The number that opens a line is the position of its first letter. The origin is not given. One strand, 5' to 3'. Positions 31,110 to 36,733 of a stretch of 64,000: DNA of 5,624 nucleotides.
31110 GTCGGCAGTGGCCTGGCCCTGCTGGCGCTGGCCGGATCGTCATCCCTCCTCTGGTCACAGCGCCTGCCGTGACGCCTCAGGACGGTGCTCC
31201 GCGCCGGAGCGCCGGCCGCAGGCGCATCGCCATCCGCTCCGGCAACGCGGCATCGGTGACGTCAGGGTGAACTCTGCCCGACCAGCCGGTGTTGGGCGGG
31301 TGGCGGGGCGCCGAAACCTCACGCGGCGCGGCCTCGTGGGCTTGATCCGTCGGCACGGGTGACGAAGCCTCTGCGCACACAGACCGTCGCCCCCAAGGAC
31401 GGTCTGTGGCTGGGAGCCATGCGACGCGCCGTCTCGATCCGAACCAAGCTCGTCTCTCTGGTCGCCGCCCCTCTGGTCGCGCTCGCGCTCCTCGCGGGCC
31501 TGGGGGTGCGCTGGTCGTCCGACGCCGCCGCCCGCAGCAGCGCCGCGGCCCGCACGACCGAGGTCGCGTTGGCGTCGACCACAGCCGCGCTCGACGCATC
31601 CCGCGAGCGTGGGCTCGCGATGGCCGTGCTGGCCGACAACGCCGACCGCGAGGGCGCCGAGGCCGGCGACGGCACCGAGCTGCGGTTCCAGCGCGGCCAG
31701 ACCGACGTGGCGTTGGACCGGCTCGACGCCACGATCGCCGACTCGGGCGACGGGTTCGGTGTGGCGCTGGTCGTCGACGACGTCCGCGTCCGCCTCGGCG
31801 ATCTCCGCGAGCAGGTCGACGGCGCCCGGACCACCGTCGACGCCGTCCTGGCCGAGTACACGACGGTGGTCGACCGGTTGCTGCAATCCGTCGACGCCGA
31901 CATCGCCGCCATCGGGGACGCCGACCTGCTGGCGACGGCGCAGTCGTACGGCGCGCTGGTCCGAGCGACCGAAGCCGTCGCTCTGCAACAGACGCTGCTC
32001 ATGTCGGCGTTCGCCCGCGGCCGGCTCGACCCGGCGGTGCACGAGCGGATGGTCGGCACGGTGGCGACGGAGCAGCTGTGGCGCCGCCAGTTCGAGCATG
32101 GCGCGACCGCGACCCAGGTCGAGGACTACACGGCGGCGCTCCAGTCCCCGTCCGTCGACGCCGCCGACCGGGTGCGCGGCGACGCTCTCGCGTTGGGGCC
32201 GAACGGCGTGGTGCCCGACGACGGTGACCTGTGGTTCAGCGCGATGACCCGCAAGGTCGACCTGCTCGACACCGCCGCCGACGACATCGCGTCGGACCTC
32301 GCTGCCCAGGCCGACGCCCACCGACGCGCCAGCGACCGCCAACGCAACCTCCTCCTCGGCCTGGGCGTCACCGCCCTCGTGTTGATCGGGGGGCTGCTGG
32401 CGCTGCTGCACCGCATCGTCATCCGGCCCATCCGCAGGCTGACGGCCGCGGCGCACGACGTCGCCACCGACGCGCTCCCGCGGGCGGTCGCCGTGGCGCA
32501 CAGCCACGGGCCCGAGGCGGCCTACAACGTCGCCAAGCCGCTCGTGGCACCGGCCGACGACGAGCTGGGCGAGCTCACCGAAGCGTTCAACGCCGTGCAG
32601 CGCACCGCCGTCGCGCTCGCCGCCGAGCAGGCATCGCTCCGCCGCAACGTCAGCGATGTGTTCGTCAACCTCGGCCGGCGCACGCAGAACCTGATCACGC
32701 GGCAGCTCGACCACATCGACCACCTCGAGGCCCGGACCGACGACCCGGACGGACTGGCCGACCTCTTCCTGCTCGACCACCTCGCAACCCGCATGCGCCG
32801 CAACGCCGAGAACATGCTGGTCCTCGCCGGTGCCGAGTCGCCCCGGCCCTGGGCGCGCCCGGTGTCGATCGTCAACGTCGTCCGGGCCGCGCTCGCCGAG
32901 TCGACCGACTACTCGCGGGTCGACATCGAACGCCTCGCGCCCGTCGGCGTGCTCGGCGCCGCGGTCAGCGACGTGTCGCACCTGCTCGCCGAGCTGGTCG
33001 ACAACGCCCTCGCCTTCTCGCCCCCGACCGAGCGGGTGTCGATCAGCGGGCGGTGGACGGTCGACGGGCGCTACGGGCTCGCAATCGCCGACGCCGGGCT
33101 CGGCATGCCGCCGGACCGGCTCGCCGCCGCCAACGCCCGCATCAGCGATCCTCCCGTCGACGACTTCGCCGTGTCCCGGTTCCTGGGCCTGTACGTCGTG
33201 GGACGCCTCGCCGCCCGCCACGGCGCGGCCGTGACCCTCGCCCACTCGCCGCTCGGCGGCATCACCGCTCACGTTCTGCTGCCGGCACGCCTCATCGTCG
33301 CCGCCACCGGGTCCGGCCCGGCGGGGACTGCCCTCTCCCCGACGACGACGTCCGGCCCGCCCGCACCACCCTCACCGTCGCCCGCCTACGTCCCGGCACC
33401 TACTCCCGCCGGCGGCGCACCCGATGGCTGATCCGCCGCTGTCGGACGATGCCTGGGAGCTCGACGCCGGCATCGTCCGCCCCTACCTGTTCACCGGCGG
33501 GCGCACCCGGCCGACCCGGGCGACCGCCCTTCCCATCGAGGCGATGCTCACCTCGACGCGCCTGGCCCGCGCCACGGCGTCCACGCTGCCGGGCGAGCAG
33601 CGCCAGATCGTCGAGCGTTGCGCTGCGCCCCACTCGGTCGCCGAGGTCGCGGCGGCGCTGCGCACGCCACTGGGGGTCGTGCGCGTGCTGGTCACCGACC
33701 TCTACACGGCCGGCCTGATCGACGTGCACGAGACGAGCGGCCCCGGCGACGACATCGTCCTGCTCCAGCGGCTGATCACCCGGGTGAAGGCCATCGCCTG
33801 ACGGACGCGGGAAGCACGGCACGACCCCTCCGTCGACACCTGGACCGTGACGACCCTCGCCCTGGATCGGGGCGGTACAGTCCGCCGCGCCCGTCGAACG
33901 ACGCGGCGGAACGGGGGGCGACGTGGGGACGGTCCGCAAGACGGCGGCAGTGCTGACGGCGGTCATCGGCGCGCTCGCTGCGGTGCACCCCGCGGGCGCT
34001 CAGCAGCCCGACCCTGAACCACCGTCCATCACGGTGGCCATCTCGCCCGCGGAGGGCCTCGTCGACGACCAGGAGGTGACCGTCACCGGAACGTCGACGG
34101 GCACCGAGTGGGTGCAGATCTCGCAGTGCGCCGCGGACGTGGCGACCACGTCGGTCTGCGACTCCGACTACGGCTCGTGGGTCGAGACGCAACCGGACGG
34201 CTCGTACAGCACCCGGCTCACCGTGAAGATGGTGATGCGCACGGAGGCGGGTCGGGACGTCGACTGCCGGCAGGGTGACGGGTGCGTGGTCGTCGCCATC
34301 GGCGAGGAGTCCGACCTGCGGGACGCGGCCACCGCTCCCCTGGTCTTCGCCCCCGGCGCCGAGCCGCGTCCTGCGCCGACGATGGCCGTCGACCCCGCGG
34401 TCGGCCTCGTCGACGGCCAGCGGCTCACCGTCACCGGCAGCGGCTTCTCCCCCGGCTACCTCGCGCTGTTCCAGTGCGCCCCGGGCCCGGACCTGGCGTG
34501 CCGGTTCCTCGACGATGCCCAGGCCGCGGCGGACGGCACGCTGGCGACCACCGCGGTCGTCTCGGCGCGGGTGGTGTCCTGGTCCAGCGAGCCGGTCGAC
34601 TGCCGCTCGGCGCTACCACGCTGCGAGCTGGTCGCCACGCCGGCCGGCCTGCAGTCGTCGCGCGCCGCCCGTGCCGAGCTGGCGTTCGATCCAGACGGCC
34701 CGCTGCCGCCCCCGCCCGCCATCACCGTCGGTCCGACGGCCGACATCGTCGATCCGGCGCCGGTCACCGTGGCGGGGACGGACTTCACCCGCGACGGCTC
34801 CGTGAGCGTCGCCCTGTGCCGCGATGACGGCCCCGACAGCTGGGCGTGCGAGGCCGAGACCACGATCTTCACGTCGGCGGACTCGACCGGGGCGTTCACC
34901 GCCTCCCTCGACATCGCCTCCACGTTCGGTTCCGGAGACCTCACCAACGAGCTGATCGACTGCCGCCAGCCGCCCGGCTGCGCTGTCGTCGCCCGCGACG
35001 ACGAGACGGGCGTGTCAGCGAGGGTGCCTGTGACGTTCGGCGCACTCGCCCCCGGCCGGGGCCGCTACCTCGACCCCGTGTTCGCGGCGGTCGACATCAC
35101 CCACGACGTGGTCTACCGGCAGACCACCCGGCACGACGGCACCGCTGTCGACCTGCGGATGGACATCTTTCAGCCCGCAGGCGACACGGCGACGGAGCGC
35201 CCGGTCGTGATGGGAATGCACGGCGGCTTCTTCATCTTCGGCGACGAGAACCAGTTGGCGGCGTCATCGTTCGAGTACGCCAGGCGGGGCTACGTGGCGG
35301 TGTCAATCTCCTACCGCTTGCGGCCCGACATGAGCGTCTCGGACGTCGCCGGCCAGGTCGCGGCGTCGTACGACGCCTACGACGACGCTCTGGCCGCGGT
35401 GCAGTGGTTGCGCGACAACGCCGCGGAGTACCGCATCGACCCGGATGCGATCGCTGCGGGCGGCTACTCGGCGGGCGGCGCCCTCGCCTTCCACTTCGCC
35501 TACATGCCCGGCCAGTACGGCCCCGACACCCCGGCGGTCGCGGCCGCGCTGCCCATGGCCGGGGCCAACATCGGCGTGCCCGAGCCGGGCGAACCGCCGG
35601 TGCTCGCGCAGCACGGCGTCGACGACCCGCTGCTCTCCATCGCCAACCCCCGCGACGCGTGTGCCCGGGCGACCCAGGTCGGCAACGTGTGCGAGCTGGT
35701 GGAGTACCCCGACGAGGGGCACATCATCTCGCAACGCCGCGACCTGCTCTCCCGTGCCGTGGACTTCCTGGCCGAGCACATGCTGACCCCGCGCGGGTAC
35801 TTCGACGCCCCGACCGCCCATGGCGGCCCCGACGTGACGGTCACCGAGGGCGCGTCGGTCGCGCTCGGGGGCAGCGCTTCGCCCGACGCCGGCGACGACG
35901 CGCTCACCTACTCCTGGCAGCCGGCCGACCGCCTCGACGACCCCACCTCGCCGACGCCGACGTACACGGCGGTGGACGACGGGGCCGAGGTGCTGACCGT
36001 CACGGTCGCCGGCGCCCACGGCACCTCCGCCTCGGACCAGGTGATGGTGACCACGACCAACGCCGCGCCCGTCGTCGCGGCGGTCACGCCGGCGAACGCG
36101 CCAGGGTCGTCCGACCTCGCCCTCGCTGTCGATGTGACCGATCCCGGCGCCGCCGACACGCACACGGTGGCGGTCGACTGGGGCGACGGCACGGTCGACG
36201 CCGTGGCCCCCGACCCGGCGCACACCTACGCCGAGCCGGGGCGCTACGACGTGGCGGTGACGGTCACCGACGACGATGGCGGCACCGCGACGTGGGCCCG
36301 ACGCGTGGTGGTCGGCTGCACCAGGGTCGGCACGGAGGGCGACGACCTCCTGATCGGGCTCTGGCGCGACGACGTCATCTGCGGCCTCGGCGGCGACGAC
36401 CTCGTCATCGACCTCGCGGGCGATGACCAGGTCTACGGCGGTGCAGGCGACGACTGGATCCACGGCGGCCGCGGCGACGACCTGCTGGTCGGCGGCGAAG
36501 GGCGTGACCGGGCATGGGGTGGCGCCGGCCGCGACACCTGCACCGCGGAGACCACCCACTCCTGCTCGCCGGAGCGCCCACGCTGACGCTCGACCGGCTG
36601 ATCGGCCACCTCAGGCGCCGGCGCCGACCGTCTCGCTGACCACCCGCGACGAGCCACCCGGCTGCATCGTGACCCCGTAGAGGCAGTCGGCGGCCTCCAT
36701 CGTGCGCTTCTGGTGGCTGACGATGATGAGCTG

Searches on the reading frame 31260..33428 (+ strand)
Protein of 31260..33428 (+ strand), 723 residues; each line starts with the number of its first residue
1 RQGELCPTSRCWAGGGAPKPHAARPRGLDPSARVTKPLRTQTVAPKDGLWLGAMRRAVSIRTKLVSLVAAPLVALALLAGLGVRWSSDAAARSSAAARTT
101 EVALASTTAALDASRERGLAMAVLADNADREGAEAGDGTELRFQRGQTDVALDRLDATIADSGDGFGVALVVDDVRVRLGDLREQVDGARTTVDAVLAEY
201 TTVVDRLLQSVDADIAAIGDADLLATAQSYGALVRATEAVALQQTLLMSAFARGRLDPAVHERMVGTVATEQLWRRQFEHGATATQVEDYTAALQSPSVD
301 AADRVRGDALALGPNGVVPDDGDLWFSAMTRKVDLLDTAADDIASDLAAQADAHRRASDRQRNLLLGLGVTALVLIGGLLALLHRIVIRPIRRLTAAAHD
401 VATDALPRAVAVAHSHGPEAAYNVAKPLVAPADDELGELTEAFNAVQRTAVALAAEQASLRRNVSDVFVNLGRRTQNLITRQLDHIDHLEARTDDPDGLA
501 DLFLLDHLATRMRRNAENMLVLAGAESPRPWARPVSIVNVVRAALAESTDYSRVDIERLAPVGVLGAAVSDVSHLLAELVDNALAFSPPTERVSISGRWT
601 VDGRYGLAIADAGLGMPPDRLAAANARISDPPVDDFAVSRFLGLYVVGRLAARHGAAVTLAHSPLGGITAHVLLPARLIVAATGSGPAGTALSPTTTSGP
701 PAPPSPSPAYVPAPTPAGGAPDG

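Call 55: search_protein_families(library=pfam, proteins=[window:31260-33428:+], max_evalue=0.00001)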
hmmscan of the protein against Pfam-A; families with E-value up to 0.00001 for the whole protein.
window:31260-33428:+ (723 aa): 3 families
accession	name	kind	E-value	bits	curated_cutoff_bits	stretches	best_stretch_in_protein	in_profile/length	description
PF08376.15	NIT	-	9.8e-37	128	24.9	1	115-347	8-238/239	Nitrate and nitrite sensing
PF02518.31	HATPase_c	-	3.2e-13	50.5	26.4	1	571-676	5-109/111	Histidine kinase-, DNA gyrase B-, and HSP90-like ATPase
PF00672.30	HAMP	-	1.6e-07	32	25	1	382-447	1-48/53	HAMP domain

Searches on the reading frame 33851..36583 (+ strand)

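Call 55: search_protein_families(library=pfam, proteins=[window:33851-36583:+], max_evalue=0.00001)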
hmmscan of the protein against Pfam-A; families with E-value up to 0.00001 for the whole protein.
window:33851-36583:+ (911 aa): 9 families
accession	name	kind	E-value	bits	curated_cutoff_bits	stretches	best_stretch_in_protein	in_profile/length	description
PF00960.24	Neocarzinostat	-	6e-21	75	25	2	291-396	1-110/110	Neocarzinostatin family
PF18911.6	PKD_4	-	3.5e-16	59.5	27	1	737-813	1-76/85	PKD domain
PF20434.5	BD-FAE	-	3.7e-16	59.7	26.8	1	437-552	1-109/215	BD-FAE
PF07859.19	Abhydrolase_3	-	1.7e-13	51.3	25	1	454-559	2-99/210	alpha/beta hydrolase fold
PF00353.25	HemolysinCabind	-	2.2e-12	47.1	23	1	845-879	2-36/36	RTX calcium-binding nonapeptide repeat (4 copies)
PF00135.34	COesterase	-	3.9e-12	46.3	27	1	435-549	86-200/515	Carboxylesterase family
PF00326.27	Peptidase_S9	-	9.6e-09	35.5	22.6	0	581-644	144-210/213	Prolyl oligopeptidase family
PF00801.26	PKD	-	1e-08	35.5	23.5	1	768-820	27-80/80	PKD domain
PF22352.2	K319L-like_PKD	-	8.9e-08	32.5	27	1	659-734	2-83/84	K319L-like, PKD domain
